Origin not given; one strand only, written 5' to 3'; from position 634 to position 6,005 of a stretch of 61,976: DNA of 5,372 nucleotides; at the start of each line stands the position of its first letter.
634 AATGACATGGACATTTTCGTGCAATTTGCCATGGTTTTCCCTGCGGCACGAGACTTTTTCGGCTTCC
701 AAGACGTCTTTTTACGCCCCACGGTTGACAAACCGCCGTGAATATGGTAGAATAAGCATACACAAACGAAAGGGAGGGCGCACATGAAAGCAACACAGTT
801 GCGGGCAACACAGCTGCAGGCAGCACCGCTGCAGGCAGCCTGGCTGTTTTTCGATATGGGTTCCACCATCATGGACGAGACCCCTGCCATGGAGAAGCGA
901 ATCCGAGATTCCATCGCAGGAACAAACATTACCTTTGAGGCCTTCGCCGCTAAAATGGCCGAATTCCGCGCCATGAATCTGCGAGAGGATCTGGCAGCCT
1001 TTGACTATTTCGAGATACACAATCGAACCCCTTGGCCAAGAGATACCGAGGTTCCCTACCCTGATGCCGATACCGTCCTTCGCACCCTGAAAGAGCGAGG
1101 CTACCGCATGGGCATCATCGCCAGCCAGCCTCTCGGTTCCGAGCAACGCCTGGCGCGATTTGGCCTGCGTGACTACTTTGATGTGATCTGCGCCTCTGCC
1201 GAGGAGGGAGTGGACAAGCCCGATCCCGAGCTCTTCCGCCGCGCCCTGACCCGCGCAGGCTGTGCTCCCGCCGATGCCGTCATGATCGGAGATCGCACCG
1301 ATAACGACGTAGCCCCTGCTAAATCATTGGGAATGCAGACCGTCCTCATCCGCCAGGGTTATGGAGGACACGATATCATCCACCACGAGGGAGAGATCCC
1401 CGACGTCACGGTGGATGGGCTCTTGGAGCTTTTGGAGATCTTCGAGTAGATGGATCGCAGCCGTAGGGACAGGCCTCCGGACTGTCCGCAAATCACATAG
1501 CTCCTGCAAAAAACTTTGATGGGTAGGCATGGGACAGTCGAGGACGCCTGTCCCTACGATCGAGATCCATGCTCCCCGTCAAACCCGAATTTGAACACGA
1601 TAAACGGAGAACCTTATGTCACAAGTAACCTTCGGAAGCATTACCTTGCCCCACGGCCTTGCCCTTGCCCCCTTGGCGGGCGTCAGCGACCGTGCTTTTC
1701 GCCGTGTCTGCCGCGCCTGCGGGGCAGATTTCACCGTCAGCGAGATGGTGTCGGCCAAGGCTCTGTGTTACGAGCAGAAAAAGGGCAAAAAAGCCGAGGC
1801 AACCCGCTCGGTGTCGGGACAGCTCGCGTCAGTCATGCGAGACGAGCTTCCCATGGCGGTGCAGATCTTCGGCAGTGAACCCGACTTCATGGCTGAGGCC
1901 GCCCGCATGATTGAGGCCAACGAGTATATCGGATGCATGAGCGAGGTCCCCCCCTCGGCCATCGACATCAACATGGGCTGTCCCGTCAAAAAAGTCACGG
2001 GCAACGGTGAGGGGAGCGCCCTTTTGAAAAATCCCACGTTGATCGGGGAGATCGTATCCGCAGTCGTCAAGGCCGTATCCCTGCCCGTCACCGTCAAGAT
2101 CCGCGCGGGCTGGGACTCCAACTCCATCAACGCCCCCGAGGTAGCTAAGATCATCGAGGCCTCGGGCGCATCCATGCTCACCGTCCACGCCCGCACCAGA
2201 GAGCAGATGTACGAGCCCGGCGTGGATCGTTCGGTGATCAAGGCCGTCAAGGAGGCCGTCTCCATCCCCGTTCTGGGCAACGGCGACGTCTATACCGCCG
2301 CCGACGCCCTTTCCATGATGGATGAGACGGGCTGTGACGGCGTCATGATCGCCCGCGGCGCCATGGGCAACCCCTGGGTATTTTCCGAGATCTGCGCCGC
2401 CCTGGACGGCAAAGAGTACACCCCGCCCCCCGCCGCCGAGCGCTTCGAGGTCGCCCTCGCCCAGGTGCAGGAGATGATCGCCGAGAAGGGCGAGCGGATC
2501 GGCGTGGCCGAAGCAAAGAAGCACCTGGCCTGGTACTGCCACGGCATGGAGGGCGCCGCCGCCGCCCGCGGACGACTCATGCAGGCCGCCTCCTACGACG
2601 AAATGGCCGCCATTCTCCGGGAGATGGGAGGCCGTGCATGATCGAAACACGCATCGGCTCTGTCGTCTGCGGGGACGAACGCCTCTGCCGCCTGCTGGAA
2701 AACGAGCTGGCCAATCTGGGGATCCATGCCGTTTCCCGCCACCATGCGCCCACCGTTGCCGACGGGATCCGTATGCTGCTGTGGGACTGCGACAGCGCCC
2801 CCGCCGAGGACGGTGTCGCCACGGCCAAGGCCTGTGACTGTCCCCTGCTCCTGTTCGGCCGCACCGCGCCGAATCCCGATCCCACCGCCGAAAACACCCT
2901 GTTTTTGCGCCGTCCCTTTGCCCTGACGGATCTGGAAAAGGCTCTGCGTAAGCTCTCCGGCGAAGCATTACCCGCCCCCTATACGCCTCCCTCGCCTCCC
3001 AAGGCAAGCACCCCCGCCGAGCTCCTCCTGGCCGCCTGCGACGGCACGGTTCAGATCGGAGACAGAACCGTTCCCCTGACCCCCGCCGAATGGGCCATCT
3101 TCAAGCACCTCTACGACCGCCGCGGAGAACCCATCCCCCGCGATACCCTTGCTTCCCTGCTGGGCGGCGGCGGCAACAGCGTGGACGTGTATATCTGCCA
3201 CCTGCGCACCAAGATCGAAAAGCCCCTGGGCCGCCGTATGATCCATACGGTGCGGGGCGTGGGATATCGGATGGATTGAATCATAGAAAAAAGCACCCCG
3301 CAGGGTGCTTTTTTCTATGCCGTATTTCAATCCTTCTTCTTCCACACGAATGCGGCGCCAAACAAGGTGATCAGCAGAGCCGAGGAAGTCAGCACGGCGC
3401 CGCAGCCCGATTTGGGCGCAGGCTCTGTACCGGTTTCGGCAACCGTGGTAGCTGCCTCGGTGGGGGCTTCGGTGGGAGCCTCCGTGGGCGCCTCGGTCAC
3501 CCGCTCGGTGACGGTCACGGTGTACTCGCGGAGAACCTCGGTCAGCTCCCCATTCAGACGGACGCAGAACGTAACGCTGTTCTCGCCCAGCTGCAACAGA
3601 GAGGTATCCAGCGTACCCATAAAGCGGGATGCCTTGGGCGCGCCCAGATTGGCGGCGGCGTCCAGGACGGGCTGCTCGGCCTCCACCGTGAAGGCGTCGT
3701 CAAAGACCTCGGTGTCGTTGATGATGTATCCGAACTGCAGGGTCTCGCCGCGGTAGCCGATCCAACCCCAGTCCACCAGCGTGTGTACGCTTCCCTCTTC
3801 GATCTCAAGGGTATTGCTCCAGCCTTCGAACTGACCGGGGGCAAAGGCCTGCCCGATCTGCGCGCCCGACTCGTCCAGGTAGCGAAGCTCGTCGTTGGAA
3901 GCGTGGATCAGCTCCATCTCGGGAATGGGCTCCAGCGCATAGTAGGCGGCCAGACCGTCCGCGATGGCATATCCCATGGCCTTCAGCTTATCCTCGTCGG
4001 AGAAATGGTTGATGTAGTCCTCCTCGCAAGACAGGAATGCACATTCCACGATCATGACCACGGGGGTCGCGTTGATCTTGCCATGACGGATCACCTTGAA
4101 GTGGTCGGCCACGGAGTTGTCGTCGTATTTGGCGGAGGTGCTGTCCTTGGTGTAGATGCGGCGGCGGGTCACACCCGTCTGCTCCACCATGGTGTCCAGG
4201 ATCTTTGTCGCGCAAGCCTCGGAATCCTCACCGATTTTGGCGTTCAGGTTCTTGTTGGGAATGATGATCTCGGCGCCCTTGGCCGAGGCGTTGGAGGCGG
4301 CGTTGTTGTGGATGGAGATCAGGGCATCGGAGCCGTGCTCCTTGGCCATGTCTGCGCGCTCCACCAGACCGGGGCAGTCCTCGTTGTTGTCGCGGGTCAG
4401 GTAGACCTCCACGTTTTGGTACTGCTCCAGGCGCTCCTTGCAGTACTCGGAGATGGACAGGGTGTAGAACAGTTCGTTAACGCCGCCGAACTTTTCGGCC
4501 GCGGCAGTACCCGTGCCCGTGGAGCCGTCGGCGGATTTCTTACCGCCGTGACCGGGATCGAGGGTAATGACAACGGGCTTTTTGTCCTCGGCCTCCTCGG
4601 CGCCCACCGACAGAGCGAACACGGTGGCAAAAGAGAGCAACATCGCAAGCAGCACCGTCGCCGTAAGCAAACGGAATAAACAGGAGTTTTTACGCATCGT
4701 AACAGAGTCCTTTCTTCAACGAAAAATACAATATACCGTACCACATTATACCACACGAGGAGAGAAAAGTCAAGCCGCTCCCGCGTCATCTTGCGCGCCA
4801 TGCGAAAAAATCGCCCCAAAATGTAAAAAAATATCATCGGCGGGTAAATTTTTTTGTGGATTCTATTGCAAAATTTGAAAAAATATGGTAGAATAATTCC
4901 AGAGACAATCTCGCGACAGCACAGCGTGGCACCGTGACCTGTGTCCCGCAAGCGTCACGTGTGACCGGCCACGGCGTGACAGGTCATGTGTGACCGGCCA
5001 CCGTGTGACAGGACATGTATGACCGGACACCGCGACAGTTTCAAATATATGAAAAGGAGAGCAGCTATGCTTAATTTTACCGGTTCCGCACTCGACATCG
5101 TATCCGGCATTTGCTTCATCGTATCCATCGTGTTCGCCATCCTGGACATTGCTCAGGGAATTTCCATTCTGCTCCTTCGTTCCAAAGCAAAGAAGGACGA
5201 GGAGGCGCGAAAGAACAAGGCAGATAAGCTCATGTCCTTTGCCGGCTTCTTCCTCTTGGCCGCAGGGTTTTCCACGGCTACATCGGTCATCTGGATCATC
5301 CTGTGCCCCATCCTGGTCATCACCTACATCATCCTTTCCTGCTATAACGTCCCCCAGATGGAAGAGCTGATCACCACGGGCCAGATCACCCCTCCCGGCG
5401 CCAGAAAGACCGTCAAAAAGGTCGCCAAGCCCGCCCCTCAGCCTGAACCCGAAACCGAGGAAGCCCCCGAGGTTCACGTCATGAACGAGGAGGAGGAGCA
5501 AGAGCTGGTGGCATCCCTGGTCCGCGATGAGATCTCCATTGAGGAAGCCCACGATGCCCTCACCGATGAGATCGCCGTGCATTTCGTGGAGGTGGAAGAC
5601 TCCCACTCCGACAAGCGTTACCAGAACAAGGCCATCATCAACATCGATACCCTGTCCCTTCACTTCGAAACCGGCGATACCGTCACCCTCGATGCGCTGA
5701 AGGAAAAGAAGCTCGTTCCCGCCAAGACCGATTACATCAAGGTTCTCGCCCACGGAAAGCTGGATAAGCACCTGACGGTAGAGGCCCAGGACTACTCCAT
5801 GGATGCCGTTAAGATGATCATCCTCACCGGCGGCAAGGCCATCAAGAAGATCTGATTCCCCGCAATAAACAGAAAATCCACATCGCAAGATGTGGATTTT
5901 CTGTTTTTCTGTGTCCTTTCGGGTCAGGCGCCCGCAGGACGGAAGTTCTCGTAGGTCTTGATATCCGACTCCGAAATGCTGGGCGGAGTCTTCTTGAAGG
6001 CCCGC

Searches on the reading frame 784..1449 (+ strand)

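Call 17: search_protein_families(library=pfam, proteins=[window:784-1449:+], max_evalue=0.01)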
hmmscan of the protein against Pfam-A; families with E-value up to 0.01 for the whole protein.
window:784-1449:+ (221 aa): 3 families
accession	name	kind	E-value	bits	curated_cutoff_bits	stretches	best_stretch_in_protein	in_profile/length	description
PF00702.32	Hydrolase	-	7.9e-23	82.3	26.4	1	21-183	4-191/191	haloacid dehalogenase-like hydrolase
PF13419.12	HAD_2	-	5.7e-21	75.9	23.8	1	77-188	67-177/178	Haloacid dehalogenase-like hydrolase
PF13242.12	Hydrolase_like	-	7e-16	58.4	22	1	144-216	3-75/75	HAD-hyrolase-like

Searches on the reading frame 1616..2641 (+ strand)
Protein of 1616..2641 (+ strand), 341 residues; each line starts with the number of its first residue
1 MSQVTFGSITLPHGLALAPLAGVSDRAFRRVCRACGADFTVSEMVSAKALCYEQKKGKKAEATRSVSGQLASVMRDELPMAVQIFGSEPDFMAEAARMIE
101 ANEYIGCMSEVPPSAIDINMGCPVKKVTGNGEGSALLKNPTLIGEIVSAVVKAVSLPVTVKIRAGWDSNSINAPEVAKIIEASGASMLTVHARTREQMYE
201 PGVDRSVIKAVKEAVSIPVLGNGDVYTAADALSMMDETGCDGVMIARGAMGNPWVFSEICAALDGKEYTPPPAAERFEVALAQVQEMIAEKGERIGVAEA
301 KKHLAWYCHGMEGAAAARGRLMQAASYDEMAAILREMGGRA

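Call 17: search_protein_families(library=pfam, proteins=[window:1616-2641:+], max_evalue=0.01)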
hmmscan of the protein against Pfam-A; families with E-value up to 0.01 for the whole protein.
window:1616-2641:+ (341 aa): 4 families
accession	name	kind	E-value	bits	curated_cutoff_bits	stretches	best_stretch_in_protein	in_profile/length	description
PF01207.24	Dus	-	1.9e-90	303.6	20.4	1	17-332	2-300/311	Dihydrouridine synthase (Dus)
PF01180.27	DHO_dh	-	4.4e-05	23.2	27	0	207-263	229-287/291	Dihydroorotate dehydrogenase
PF00977.27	His_biosynth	-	0.00012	22.1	23.6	1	133-247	102-220/228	Histidine biosynthesis protein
PF01680.23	SOR_SNZ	-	0.0062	16.8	27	0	172-225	21-79/207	SOR/SNZ family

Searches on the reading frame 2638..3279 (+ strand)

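Call 17: search_protein_families(library=pfam, proteins=[window:2638-3279:+], max_evalue=0.01)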
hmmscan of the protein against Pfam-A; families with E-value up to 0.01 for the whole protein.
window:2638-3279:+ (213 aa): 1 family
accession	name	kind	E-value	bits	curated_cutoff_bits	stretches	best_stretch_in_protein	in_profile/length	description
PF00486.34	Trans_reg_C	-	9.6e-15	54.9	26.2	1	143-212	2-77/77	Transcriptional regulatory protein, C terminal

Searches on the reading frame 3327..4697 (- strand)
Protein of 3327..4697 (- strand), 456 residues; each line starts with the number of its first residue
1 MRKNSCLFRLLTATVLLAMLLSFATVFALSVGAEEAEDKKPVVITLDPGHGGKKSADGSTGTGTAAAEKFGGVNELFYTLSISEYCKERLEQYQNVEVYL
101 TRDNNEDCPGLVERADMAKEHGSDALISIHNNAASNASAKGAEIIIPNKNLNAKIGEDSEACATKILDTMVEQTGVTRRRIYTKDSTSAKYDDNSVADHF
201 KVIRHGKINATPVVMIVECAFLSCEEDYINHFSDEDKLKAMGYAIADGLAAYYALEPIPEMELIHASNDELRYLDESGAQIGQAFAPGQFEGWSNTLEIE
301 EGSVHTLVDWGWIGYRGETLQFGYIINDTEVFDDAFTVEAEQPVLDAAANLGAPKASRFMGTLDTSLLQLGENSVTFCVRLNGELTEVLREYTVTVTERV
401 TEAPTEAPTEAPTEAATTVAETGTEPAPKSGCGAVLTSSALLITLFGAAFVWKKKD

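Call 3: search_protein_families(library=ncbifam, proteins=[window:3327-4697:-], max_evalue=10)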
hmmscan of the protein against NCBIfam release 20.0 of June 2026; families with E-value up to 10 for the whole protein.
window:3327-4697:- (456 aa): 7 families
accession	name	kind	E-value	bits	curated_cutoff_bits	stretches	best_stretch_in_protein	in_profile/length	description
NF007652.1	PRK10319.1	equivalog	4.7e-12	45.7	400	1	36-145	54-150/291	N-acetylmuramoyl-L-alanine amidase AmiA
TIGR02883.1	spore_cwlD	equivalog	6.2e-12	46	221.55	1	43-252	2-189/189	N-acetylmuramoyl-L-alanine amidase CwlD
NF007751.0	PRK10431.1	equivalog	5.9e-10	38.3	532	1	35-153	185-293/445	N-acetylmuramoyl-L-alanine amidase AmiB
NF038267.1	amidase_AmiC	exception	8.3e-10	37.9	700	1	35-145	180-279/407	N-acetylmuramoyl-L-alanine amidase AmiC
NF038140.1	amidase_Rv3717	exception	7.1e-09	35.4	335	1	43-179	41-169/233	Rv3717 family N-acetylmuramoyl-L-alanine amidase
NF038139.1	Reg_Aceta_RamB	equivalog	0.086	11.5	700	1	149-273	163-287/465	acetate metabolism transcriptional regulator RamB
NF041335.1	surf_glcprot_Halo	equivalog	2.4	6.1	1100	1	390-442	800-852/862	ArtA-dependent S-layer glycoprotein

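Call 4: search_protein_families(library=pfam, proteins=[window:3327-4697:-], max_evalue=0.1)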
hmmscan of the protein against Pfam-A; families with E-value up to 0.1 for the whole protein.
window:3327-4697:- (456 aa): 1 family
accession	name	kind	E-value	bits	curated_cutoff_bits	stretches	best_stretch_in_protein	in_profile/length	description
PF01520.23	Amidase_3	-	4.1e-30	105.5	27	1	44-250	1-173/174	N-acetylmuramoyl-L-alanine amidase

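Call 24: find_encoding_contigs(protein=window:3327-4697:-, flank=10000, max_places=6)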
Protein window:3327-4697:- (456 aa): no gene with exactly this product is on record in the collection.

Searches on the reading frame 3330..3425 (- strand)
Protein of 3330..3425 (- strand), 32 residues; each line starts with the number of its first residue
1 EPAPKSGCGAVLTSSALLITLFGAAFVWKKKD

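Call 68: search_protein_representatives(alignment_id=A5)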
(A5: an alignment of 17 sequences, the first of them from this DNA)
Query: 17 sequences, 33 profile positions. Proteins with E-value up to 0.001 (for the whole library): 313; up to 1e-10: 14; up to 1e-30: 0. The best 150 are listed.
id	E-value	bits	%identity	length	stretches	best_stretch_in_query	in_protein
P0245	5.6e-22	93.1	-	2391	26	4-14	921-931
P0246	6.4e-16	73.7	-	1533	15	4-14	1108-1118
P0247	2.0e-14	68.9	-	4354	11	2-14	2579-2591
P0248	3.9e-14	68.0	-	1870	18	5-17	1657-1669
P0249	1.0e-11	60.3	-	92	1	2-32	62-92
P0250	1.1e-11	60.1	-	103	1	2-33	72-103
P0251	1.2e-11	60.0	-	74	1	2-33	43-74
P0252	1.3e-11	59.9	-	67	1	2-32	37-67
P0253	1.8e-11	59.4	-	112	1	2-33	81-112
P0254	3.6e-11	58.5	-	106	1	2-33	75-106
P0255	5.6e-11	57.9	-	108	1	2-33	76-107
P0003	5.8e-11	57.8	-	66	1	2-32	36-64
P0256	6.5e-11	57.7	-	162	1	3-33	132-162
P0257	9.0e-11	57.2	-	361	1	2-33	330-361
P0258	1.2e-10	56.9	-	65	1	2-32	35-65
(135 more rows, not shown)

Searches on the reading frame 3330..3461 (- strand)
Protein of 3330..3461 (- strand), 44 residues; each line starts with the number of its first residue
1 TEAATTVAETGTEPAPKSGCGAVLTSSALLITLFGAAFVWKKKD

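Call 5: search_protein_families(library=ncbifam, proteins=[window:3330-3461:-], max_evalue=10)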
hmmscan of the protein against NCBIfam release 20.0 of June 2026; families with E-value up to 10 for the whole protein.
seq(44 aa): 0 families

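Call 22: find_homologous_proteins(query=A2, max_evalue=10)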
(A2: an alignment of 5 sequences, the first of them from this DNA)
Query A2 (5 sequences) (44 aa, profile of the alignment): 4 proteins with E <= 10 among 29 candidates.
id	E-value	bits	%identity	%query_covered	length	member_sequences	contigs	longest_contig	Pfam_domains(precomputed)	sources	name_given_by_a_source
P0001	8.8e-12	63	-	-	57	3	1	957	-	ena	-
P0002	2.2e-5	42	80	23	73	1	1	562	-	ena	-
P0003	2.0e-3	36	54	84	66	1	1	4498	-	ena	-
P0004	4.2e+0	25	54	64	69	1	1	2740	-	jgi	jgi:hypothetical protein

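Call 75: search_protein_families(library=ncbifam, alignment_id=A6, max_evalue=10)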
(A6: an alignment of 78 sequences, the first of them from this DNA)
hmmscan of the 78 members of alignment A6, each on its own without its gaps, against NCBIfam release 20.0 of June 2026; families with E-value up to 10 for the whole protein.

A. member 1, seq(40 aa): 0 families

B. families by the number of members that match (of 78 scanned): 39 families (the first 25 are shown)
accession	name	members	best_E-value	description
NF033846.1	Rumino_NPXTG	37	0.00012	NPXTG-anchored protein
TIGR04564.1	Synergist_CTERM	34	0.00017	Synerg-CTERM sorting domain-containing protein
NF058571.1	GVDTG_CTERM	15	0.0031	GVDTG sorting domain-containing protein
NF053845.1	CoaP_CTERM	7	0.00072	choice-of-anchor protein CoaP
NF041335.1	surf_glcprot_Halo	5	0.02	ArtA-dependent S-layer glycoprotein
TIGR03382.1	GC_trans_RRR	5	0.95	MYXO-CTERM sorting domain-containing protein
TIGR03024.1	arch_PEF_CTERM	4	0.0088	PEF-CTERM sorting domain-containing protein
NF046080.1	PID_CTERM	4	0.014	PID-CTERM protein-sorting domain-containing protein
NF045522.1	MXAN_2561_fam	4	0.062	MXAN_2561 family MXYO-CTERM-anchored protein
TIGR01167.1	LPXTG_anchor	4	0.096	LPXTG cell wall anchor domain-containing protein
NF041936.1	MXAN_0125_fam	3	0.011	MXAN_0125 family MYXO-CTERM protein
NF058630.1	repair_Rv3395c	3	0.014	DnaE2-dependent mutagenesis accessory factor ImuA'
TIGR04126.1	PGF_CTERM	3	0.93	PGF-CTERM sorting domain-containing protein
NF006325.0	PRK08541.1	2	0.00042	flagellin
NF041894.1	MXAN_6652_fam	2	0.011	MXAN_6652 family MXYO-CTERM-anchored protein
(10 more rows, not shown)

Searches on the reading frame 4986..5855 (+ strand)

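Call 17: search_protein_families(library=pfam, proteins=[window:4986-5855:+], max_evalue=0.01)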
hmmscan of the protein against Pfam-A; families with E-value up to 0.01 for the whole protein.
window:4986-5855:+ (289 aa): 1 family
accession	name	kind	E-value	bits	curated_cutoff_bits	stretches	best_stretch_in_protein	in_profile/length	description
PF00828.25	Ribosomal_L27A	-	3.5e-12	47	21.5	1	217-285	1-71/72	Ribosomal proteins 50S-L15, 50S-L18e, 60S-L27A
